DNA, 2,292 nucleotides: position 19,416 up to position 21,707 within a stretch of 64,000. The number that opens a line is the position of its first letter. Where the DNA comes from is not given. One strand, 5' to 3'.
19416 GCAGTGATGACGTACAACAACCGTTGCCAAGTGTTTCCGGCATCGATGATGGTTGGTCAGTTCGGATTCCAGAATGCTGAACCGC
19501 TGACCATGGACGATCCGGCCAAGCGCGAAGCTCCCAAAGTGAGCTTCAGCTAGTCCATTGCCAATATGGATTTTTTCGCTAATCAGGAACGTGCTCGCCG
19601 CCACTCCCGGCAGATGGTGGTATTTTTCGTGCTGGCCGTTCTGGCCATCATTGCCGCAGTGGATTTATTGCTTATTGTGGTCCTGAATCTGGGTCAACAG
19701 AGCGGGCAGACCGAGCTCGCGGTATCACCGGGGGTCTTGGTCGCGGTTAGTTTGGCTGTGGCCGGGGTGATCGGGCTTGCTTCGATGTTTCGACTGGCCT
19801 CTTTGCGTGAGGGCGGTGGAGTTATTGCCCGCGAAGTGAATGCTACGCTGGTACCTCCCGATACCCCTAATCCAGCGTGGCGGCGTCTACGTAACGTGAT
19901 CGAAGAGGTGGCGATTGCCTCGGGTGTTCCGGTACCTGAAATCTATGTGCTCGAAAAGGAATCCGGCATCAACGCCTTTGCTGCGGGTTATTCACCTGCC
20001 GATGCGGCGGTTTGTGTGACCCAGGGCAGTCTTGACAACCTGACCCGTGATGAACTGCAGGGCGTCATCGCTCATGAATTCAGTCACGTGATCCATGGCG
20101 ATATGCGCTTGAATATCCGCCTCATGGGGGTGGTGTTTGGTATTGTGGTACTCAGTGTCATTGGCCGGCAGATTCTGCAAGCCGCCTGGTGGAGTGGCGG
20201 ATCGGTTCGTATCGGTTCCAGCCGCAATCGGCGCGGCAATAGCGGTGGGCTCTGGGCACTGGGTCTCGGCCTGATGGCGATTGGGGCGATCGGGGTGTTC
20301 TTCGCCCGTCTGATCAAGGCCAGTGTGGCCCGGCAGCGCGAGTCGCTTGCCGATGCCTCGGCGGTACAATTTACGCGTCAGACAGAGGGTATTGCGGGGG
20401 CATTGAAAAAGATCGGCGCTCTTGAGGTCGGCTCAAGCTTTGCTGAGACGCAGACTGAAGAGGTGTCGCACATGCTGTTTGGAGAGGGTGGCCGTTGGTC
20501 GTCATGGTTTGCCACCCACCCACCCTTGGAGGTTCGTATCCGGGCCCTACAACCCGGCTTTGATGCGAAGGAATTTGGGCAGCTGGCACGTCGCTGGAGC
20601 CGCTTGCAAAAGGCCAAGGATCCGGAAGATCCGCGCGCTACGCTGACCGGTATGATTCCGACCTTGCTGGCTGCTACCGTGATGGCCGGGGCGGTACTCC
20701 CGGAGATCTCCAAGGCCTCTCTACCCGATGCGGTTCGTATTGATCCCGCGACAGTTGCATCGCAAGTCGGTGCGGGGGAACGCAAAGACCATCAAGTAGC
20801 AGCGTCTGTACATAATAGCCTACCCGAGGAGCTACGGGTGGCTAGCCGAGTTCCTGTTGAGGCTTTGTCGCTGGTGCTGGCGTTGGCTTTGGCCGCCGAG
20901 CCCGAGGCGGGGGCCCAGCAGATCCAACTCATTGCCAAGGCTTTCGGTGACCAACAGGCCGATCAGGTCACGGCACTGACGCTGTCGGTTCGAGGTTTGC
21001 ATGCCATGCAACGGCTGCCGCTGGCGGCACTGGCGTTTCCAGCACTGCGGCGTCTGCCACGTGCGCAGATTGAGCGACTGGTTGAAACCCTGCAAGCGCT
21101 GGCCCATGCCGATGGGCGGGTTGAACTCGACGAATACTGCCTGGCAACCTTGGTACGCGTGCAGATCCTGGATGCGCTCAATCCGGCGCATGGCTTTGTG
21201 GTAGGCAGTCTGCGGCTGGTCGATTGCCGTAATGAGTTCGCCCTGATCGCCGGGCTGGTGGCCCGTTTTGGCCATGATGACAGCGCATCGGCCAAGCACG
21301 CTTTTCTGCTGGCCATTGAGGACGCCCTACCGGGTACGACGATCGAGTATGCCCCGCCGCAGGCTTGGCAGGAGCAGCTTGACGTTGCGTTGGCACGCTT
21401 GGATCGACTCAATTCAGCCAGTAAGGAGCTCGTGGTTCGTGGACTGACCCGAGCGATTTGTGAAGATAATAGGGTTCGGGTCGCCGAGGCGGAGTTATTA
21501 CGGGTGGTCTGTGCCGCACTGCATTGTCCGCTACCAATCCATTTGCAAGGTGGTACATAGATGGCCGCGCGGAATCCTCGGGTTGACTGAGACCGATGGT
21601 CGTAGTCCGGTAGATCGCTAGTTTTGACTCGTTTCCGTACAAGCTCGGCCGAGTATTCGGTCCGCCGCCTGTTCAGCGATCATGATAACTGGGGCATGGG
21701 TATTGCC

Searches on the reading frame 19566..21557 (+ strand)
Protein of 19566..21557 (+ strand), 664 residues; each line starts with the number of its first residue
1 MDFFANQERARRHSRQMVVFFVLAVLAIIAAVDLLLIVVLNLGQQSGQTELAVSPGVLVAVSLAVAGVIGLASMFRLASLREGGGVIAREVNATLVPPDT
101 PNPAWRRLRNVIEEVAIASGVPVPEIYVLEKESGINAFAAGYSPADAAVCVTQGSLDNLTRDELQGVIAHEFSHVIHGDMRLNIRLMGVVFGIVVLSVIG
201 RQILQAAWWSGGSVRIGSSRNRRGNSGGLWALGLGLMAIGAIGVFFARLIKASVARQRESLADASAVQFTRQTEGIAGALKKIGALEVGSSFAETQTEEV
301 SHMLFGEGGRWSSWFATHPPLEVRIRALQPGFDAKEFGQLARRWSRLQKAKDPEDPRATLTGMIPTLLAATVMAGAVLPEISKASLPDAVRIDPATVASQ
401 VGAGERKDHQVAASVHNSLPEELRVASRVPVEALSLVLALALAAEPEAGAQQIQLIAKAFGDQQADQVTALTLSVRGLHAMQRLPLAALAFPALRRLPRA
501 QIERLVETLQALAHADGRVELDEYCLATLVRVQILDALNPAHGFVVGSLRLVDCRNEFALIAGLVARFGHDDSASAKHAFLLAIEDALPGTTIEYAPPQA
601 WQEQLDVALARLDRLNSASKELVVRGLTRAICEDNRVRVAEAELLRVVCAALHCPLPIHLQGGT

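Call 14: search_protein_families(library=ncbifam, proteins=[window:19566-21557:+], max_evalue=0.00001)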
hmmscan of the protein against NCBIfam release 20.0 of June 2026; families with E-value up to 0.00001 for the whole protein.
window:19566-21557:+ (664 aa): 9 families
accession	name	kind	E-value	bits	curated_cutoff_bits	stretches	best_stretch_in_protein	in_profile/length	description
NF003425.0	PRK04897.1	equivalog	6.5e-47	160.2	355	1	75-329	53-296/298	zinc metalloprotease HtpX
NF002775.0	PRK02870.1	equivalog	1e-31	110.4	285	1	72-329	80-334/338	zinc metalloprotease HtpX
NF002839.0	PRK03072.1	equivalog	2.5e-30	105.6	412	1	108-329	74-282/291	zinc metalloprotease HtpX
NF003965.0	PRK05457.1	equivalog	5.8e-30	104.6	245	1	18-329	4-282/285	protease HtpX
NF002669.0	PRK02391.1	equivalog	1.6e-28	99.8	341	1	57-329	32-289/298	zinc metalloprotease HtpX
NF002826.0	PRK03001.1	equivalog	4e-28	98.4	369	1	105-329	67-276/285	zinc metalloprotease HtpX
NF002363.0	PRK01345.1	equivalog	4.4e-26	91.7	422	1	87-331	52-278/318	zinc metalloprotease HtpX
NF002322.0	PRK01265.1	equivalog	9e-20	71.4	275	1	68-305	47-273/325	zinc metalloprotease HtpX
NF052399.1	M48_lipo_LoiP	exception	8.8e-06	25.3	365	0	127-185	89-143/247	metalloprotease LoiP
